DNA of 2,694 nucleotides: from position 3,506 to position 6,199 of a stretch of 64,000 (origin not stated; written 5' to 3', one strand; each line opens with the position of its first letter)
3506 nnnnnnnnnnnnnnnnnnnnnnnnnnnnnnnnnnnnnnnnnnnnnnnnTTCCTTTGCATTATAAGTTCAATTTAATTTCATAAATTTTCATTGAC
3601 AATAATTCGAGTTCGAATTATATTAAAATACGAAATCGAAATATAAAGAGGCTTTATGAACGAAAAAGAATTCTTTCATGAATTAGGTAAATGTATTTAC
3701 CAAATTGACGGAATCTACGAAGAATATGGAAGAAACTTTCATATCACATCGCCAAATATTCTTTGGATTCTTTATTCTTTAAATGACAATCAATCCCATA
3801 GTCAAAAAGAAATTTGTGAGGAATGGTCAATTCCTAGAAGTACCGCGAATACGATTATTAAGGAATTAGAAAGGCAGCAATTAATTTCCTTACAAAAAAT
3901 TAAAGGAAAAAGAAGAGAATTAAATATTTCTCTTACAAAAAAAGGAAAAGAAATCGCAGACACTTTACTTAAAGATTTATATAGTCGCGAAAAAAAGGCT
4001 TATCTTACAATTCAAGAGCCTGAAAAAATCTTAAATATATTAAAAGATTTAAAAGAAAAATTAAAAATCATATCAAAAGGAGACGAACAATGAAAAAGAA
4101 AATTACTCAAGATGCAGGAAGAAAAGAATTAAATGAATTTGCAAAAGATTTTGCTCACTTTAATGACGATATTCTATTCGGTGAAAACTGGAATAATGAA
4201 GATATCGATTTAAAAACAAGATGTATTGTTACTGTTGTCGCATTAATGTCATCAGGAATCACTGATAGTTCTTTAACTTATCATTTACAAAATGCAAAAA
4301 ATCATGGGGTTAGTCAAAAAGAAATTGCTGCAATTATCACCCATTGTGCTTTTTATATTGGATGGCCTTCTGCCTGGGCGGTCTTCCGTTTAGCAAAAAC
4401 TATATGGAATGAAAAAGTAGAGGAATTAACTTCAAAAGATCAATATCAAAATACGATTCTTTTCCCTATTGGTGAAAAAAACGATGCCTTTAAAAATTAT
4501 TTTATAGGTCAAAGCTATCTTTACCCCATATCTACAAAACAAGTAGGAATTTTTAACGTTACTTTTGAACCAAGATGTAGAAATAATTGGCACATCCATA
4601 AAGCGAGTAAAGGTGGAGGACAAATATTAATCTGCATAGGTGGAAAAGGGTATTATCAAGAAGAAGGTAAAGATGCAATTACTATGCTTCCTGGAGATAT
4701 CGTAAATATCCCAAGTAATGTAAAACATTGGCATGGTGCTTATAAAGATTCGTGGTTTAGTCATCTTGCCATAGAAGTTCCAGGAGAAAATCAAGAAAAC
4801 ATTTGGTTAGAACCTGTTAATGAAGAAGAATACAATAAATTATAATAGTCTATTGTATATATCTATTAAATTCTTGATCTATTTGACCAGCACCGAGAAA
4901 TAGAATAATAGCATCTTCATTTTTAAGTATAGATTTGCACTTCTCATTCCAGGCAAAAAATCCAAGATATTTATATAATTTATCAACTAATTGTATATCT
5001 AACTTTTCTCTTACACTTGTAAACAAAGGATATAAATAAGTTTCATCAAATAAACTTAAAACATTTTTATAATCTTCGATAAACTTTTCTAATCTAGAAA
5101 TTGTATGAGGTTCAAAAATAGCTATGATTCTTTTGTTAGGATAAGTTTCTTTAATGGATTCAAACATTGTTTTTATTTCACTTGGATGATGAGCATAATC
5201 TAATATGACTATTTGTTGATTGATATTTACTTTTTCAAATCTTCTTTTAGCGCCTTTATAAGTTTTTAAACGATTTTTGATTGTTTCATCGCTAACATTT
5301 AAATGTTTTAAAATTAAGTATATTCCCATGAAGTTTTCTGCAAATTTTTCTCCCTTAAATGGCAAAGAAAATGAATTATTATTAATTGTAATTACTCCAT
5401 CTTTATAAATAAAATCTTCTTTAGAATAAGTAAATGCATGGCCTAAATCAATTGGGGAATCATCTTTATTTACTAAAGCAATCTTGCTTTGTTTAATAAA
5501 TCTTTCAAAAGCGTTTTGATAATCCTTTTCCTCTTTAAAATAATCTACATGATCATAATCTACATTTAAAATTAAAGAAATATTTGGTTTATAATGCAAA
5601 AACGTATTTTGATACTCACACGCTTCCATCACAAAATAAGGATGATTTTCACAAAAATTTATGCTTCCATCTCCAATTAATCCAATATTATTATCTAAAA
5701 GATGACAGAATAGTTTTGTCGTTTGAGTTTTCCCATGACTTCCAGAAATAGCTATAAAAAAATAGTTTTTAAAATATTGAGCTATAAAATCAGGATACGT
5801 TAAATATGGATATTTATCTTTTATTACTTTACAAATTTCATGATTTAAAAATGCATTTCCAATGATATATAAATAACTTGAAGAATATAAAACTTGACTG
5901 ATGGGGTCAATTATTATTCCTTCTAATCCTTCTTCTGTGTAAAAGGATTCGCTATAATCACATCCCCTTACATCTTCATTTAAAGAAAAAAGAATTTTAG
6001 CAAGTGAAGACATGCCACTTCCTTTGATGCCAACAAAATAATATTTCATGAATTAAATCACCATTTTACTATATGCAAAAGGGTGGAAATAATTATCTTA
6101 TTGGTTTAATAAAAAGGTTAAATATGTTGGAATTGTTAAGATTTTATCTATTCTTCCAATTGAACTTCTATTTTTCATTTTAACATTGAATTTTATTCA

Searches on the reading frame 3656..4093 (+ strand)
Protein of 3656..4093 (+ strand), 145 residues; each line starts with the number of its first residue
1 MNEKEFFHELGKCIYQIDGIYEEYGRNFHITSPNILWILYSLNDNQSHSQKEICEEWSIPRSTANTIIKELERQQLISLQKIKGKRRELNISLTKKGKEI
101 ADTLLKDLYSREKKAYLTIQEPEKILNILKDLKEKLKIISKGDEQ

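Call 22: search_protein_families(library=pfam, proteins=[window:3656-4093:+], max_evalue=0.01)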
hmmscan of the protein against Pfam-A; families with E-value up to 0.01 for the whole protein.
window:3656-4093:+ (145 aa): 10 families
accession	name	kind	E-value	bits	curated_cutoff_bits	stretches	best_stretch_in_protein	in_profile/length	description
PF12802.13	MarR_2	-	3.4e-08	33.9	27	1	37-87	9-60/61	MarR family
PF01047.28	MarR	-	7e-07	29.5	24.6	1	38-88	8-58/59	MarR family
PF13412.12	HTH_24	-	8.5e-06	25.7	21.9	1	38-77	8-47/48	Winged helix-turn-helix DNA-binding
PF13463.12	HTH_27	-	3.4e-05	24.5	22.2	1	37-97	7-68/68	Winged helix DNA-binding domain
PF13730.12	HTH_36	-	4.5e-05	23.6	25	1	35-77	10-55/55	Helix-turn-helix domain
PF13601.12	HTH_34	-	0.002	18.7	27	1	37-108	4-76/80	Winged helix DNA-binding domain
PF25213.1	HVO_A0261_N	-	0.0021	18.3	35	1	28-103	6-73/86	HVO_A0261 N-terminal domain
PF13545.12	HTH_Crp_2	-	0.003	17.9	27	0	48-82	23-59/70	Crp-like helix-turn-helix domain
PF01978.25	TrmB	-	0.0041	17.4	25.6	0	47-83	22-58/68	Sugar-specific transcriptional regulator TrmB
PF01638.23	HxlR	-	0.0085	16.4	20.8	0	38-104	10-76/91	HxlR-like helix-turn-helix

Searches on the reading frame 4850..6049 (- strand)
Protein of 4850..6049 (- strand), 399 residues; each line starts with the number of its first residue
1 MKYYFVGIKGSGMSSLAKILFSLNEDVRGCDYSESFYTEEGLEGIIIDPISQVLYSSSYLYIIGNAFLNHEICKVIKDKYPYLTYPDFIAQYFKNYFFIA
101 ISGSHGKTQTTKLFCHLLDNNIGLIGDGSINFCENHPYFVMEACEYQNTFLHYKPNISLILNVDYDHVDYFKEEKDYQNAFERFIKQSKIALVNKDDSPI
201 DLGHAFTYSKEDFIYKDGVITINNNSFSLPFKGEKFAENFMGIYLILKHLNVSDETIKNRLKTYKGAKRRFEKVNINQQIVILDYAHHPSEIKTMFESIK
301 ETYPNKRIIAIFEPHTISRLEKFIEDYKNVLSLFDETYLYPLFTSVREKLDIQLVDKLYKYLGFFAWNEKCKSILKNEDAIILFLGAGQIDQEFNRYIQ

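Call 22: search_protein_families(library=pfam, proteins=[window:4850-6049:-], max_evalue=0.01)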
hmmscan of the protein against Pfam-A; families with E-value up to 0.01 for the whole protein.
window:4850-6049:- (399 aa): 3 families
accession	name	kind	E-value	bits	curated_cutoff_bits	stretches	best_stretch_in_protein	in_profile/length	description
PF08245.18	Mur_ligase_M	-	3.5e-12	47.1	24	1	101-198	1-126/200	Mur ligase middle domain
PF02875.26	Mur_ligase_C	-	6.3e-11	43.6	28.4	1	269-340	1-75/127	Mur ligase, glutamate ligase domain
PF01225.30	Mur_ligase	-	2e-07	31.7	21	1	2-94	1-92/95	Mur ligase family, catalytic domain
